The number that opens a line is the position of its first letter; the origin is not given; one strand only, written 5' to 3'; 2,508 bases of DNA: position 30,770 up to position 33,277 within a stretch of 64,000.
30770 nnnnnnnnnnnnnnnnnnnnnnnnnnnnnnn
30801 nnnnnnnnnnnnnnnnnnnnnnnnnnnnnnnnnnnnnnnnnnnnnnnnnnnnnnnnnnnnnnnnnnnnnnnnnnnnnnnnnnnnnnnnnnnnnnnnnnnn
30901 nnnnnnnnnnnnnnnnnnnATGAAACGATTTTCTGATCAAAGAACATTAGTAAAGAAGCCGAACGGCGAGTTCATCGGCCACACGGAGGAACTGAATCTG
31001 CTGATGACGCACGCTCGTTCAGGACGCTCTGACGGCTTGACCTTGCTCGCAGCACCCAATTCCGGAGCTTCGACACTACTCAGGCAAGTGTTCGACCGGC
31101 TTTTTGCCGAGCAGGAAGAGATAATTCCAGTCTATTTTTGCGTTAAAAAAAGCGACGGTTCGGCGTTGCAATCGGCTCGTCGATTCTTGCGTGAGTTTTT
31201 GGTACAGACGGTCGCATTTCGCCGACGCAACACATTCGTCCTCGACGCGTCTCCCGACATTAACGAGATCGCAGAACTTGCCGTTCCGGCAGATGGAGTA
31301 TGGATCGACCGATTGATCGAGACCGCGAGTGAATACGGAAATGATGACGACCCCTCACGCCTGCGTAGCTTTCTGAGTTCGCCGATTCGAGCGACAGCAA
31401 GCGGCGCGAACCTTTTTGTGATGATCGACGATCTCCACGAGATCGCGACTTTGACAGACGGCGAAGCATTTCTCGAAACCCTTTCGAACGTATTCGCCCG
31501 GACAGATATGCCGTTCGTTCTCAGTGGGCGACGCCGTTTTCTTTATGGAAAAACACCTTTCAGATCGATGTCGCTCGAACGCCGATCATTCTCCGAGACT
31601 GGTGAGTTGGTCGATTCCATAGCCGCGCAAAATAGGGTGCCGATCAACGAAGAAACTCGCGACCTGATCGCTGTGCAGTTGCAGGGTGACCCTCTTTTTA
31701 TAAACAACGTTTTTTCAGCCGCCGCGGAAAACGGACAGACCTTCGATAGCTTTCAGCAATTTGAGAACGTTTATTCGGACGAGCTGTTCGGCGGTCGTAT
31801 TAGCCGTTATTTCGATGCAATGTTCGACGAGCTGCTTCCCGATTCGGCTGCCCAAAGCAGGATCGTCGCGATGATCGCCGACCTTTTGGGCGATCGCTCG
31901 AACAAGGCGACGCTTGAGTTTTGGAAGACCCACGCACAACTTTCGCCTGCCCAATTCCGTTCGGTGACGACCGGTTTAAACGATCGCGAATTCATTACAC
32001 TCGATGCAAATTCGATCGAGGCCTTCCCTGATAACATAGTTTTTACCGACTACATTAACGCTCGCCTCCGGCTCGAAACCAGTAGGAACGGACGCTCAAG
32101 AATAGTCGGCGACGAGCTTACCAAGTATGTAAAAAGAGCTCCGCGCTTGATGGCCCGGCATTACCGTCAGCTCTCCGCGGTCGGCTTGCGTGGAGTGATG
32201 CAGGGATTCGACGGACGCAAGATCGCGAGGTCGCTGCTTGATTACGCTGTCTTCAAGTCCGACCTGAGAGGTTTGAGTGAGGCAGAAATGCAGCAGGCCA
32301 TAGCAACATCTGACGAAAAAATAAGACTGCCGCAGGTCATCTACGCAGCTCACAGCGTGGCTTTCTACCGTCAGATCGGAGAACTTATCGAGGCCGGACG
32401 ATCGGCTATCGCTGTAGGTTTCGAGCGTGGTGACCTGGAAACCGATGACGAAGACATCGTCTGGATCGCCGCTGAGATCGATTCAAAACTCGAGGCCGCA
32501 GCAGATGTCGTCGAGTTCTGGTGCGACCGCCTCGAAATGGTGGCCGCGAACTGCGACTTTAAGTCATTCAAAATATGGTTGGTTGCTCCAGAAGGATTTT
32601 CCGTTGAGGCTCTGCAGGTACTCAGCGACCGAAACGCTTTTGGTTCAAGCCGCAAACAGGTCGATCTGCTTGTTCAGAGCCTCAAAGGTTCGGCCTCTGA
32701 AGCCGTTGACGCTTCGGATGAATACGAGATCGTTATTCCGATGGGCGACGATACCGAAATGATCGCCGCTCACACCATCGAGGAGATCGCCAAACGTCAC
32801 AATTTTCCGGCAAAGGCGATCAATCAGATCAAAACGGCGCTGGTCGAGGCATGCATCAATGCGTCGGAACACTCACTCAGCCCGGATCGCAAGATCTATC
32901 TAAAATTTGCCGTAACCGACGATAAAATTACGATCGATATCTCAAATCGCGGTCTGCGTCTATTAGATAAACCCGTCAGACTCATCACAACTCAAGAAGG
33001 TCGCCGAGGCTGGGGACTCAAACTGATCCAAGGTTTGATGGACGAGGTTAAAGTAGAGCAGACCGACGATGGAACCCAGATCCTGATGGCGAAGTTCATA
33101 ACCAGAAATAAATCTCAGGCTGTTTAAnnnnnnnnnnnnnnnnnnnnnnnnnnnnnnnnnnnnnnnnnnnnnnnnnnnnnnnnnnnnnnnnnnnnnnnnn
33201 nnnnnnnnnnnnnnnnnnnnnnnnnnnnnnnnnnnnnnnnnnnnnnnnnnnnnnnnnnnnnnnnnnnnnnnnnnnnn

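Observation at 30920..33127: Walker-A-degenerate STAND/AAA-like module fused to an anti-sigma-type serine kinase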

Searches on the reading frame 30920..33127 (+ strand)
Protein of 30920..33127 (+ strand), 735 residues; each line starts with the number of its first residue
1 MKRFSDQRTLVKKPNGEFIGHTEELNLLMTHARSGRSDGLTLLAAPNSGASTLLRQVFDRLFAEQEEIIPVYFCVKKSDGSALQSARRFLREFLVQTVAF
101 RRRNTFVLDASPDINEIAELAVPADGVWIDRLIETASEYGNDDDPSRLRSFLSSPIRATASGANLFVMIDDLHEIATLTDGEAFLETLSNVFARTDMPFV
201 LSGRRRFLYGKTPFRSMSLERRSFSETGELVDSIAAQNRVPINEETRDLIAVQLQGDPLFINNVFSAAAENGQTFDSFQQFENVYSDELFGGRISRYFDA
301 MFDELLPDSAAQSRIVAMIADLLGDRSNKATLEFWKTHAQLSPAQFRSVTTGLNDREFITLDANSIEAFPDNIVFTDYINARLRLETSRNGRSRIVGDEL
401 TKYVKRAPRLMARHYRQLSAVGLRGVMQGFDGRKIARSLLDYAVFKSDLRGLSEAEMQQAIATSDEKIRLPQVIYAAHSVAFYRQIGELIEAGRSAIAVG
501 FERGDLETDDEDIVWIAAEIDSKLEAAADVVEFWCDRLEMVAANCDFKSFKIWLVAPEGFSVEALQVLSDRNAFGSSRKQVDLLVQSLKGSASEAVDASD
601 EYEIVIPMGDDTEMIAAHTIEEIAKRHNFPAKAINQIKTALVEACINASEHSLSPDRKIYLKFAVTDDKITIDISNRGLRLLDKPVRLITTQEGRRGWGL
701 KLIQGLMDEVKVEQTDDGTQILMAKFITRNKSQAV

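Call 3: search_protein_families(library=pfam, proteins=[window:30920-33127:+], max_evalue=0.1)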
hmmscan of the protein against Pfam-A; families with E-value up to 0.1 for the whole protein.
window:30920-33127:+ (735 aa): 5 families
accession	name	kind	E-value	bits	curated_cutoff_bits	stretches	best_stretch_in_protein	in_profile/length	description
PF13581.12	HATPase_c_2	-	4.8e-18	65.8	27.4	1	616-725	11-127/127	Histidine kinase-like ATPase domain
PF24883.2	NPHP3_N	-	1.4e-05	25.8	24.8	1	35-197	20-155/164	Nephrocystin 3, N-terminal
PF13401.12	AAA_22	-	0.0006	20.6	27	1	41-206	9-125/130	AAA domain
PF13191.12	AAA_16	-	0.0033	18.4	32.6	1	22-177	6-146/167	AAA ATPase domain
PF14501.12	HATPase_c_5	-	0.018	15.3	22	1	635-712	7-84/102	GHKL domain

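Call 4: search_protein_families(library=ncbifam, proteins=[window:30920-33127:+], max_evalue=0.1)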
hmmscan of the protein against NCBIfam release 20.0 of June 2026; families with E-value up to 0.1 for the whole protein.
window:30920-33127:+ (735 aa): 4 families
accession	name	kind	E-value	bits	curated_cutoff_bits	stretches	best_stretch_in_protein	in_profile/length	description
NF003144.0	PRK04069.1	equivalog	1.3e-15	57.1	145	1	599-732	5-148/161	anti-sigma B factor RsbW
TIGR01924.1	rsbW_low_gc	equivalog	3.8e-13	49.2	155.05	1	600-731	6-147/159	anti-sigma B factor RsbW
TIGR01925.2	spIIAB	equivalog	3.1e-11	43.3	135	1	612-727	13-136/137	anti-sigma F factor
NF041045.1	RsbA_anti_sig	subfamily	1.3e-05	24.6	210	1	618-722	196-299/303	anti-sigma factor RsbA family regulatory protein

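Call 5: find_homologous_proteins(query=window:30920-33127:+, max_evalue=0.001)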
Query window:30920-33127:+ (735 aa): 261 proteins with E <= 0.001 among 8000 candidates; the best 120 are listed.
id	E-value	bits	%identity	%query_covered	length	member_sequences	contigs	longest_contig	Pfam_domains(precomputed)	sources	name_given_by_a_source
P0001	0.0e+0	1619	100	100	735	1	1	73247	PF24883.3,PF13581.13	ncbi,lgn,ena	-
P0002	0.0e+0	1186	74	99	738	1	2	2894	PF13581.13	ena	-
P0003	0.0e+0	1128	70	99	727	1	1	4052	PF13581.13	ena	-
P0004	0.0e+0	1118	69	99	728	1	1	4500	PF13581.13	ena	-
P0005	0.0e+0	1118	69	99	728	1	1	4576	PF13581.13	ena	-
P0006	0.0e+0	1116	69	99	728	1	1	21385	PF13581.13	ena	-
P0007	0.0e+0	1114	69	99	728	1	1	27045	PF13581.13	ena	-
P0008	0.0e+0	1078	67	99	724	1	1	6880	PF13581.13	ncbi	-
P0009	0.0e+0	1065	66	99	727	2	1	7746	PF13581.13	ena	-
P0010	0.0e+0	1063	66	99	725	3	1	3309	PF13581.13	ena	-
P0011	0.0e+0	1062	65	99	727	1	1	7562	PF13581.13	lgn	-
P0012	0.0e+0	1060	66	99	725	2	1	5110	PF13581.13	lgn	-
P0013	0.0e+0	1055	65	99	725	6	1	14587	PF13581.13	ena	-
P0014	0.0e+0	1054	65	99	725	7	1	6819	PF13581.13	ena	-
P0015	0.0e+0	1053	65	99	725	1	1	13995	PF13581.13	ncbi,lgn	-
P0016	0.0e+0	1046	65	99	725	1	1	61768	PF24883.3,PF13581.13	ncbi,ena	-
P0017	0.0e+0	1029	64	99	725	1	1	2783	PF13581.13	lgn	-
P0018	0.0e+0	1026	64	99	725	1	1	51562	PF13581.13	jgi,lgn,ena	-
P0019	4.7e-297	1005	62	99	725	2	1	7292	PF13581.13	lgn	-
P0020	1.0e-273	928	56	99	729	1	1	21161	PF13581.13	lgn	-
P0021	1.1e-249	849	53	99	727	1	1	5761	PF13581.13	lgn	-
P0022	5.5e-248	843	53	99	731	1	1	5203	PF13581.13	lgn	-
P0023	3.7e-247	840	52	100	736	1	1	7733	PF13581.13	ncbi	-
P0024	9.6e-247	839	52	99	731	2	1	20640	PF13581.13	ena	-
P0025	1.4e-246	838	53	99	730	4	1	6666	PF13581.13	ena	-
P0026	3.9e-245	834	53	99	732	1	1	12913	PF13581.13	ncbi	-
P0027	3.1e-244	831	52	99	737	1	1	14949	PF13581.13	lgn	-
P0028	7.0e-243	826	53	99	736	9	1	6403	PF13581.13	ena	-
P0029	2.2e-242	824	52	99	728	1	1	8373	PF13581.13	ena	-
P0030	3.7e-242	824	53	98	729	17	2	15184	PF13581.13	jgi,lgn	jgi:serine/threonine-protein kinase RsbW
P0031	1.2e-241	822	52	100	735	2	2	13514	PF13581.13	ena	-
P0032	2.8e-241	821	53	96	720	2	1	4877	PF13581.13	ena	-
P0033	7.3e-241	819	52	99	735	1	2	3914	PF13581.13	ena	-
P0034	7.4e-241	819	52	98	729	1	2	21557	PF13581.13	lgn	-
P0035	9.0e-241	819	53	99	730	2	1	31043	PF13581.13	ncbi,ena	-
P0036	9.5e-241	819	52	99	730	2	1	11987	PF13581.13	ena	-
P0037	1.0e-240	819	52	99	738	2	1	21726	PF13581.13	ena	-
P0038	1.3e-239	815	53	97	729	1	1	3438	PF13581.13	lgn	-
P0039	1.3e-239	815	52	99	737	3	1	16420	PF13581.13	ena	-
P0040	9.9e-239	812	52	97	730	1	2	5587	PF13581.13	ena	-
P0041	3.2e-238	811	50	99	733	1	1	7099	PF13581.13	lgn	-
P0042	5.0e-238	810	52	99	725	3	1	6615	PF13581.13,PF13191.13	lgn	-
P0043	7.0e-238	810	52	99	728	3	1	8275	PF13581.13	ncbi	-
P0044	1.4e-237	809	53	97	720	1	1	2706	PF13581.13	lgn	-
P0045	2.9e-237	808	51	99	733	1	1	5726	PF13581.13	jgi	jgi:serine/threonine-protein kinase RsbW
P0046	8.5e-237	806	50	99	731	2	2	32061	PF13581.13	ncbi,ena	-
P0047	9.8e-237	806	51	99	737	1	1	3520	PF13581.13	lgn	-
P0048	3.5e-236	804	51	98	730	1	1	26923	PF13581.13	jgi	jgi:serine/threonine-protein kinase RsbW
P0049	4.4e-236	804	53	97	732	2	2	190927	PF13581.13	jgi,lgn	-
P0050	5.7e-236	803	51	98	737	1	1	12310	PF13581.13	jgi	jgi:serine/threonine-protein kinase RsbW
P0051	6.4e-236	803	52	97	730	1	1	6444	PF13581.13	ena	-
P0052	1.1e-235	802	52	97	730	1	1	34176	PF13581.13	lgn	-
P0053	2.0e-235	802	51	100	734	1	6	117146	PF13581.13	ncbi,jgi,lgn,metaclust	metaclust:\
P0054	2.0e-235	801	52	98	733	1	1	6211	PF13581.13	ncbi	-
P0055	2.1e-235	801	52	98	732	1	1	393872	PF13581.13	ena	-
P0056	1.6e-234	799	52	97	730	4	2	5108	PF13581.13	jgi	jgi:serine/threonine-protein kinase RsbW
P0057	1.7e-234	798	52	97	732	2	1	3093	PF13581.13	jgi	-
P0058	9.5e-234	796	51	98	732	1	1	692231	PF13581.13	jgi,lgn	jgi:serine/threonine-protein kinase RsbW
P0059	5.4e-233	793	51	97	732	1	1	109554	PF13581.13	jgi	jgi:serine/threonine-protein kinase RsbW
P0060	1.4e-232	792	53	97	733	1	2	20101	PF13581.13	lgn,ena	-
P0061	2.9e-232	791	49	99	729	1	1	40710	PF13581.13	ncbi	-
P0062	3.5e-232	791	51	97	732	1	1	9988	PF24883.3,PF13581.13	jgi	jgi:serine/threonine-protein kinase RsbW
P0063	5.0e-232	790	52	97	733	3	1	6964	PF13581.13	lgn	-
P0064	5.8e-232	790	51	99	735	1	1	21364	PF13581.13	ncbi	-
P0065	1.2e-231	789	50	99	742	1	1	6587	PF13581.13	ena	-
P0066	1.3e-231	789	52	99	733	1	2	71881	PF13581.13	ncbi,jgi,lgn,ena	ncbi:MAG TPA: ATP-binding protein [Pyrinomonadaceae bacterium]|jgi:serine/threonine-protein kinase R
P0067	1.3e-231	789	51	97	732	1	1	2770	PF13581.13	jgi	jgi:serine/threonine-protein kinase RsbW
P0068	3.5e-231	787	51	98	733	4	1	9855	PF13581.13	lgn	-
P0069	4.0e-231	787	50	99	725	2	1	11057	PF13581.13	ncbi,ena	-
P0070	4.0e-231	787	49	98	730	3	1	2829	PF13581.13,PF13191.13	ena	-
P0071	4.3e-231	787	51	97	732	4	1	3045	PF13581.13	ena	-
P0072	4.5e-231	787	51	98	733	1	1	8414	PF13581.13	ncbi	-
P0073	5.2e-231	787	52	97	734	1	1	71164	PF13581.13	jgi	jgi:serine/threonine-protein kinase RsbW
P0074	6.3e-231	787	50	99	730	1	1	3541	PF13581.13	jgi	jgi:serine/threonine-protein kinase RsbW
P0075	8.4e-231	786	51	96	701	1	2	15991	PF13581.13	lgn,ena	-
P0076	1.1e-230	786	51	99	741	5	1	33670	PF13581.13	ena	-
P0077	1.1e-230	786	51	97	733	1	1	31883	PF13581.13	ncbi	-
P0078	2.0e-230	785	50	99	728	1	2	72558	PF13581.13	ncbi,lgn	ncbi:MAG: ATP-binding protein [Pyrinomonadaceae bacterium]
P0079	2.0e-230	785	51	98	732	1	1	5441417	PF24883.3,PF13581.13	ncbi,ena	-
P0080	3.7e-230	784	51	97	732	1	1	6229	PF13581.13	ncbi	-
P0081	1.0e-229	783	51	96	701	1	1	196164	PF13581.13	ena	-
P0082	1.6e-229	782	51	97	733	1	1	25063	PF13581.13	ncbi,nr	ncbi:MAG TPA: ATP-binding protein [Pyrinomonadaceae bacterium]|nr:ATP-binding protein [Pyrinomonadac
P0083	1.9e-229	782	51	97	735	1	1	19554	PF13581.13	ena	-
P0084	2.0e-229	782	52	97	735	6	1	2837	PF13581.13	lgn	-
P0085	2.1e-229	782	50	98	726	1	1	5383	PF13581.13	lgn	-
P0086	2.1e-229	782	51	97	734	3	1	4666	PF13581.13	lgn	-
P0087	2.5e-229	781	51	99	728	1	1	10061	PF13581.13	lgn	-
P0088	2.9e-229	781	52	97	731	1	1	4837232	PF13581.13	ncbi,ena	-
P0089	4.0e-229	781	51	98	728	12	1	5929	PF13581.13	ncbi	-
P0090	5.3e-229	780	50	99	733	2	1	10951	PF13581.13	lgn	-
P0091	6.0e-229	780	50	97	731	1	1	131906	PF13581.13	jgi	-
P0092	6.3e-229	780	52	99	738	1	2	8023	PF13581.13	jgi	jgi:serine/threonine-protein kinase RsbW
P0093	8.0e-229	780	52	94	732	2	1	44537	PF13581.13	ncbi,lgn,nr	ncbi:MAG: ATP-binding protein [Acidobacteria bacterium]|nr:ATP-binding protein [Acidobacteriota bact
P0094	1.0e-228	779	51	97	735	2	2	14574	PF13581.13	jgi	jgi:serine/threonine-protein kinase RsbW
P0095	1.1e-228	779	51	97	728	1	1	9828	PF13581.13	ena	-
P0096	1.3e-228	779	51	99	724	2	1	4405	PF13581.13,PF13191.13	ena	-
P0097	1.6e-228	779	51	98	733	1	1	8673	PF13581.13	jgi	jgi:serine/threonine-protein kinase RsbW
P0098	1.8e-228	779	50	99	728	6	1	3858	PF13581.13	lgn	-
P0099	2.5e-228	778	50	99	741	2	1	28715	PF13581.13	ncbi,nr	ncbi:MAG: ATP-binding protein [Acidobacteriota bacterium]|nr:ATP-binding protein [Acidobacteriota ba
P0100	3.2e-228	778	50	96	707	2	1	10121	PF13581.13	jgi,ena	-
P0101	1.7e-227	775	50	99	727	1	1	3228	PF13581.13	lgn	-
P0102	1.8e-227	775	48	99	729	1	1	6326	PF13581.13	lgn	-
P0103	3.9e-227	774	50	97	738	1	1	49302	PF13581.13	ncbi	ncbi:MAG: ATP-binding protein [Pyrinomonadaceae bacterium]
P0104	7.0e-227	773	49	99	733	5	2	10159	PF13581.13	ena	-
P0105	9.8e-227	773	50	99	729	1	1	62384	PF13581.13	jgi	jgi:serine/threonine-protein kinase RsbW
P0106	1.0e-226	773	52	97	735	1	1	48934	PF13581.13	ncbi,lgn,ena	-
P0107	2.9e-226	771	49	99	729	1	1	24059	PF13581.13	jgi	jgi:serine/threonine-protein kinase RsbW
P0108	3.5e-226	771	50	99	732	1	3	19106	PF13581.13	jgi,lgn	jgi:serine/threonine-protein kinase RsbW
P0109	3.8e-226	771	49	96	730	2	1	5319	PF13581.13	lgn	-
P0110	4.9e-226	770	50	99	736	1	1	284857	PF13581.13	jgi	jgi:serine/threonine-protein kinase RsbW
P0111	5.8e-226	770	50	99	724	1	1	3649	PF13581.13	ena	-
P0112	7.4e-226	770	50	99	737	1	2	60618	PF13581.13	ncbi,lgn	-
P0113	1.3e-225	769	51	99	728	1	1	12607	PF13581.13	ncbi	ncbi:MAG: ATP-binding protein [Acidobacteriota bacterium]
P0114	2.4e-225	768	51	95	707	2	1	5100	PF13581.13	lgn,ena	-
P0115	2.8e-225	768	49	99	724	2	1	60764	PF13581.13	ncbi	-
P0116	4.6e-225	767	51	97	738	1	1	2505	PF13581.13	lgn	-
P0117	7.0e-225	767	51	97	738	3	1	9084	PF13581.13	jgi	jgi:serine/threonine-protein kinase RsbW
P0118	9.3e-225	766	50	98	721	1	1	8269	PF13581.13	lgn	-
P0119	1.1e-224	766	50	98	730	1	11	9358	PF13581.13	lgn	-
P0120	1.3e-224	766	50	99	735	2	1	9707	PF13581.13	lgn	-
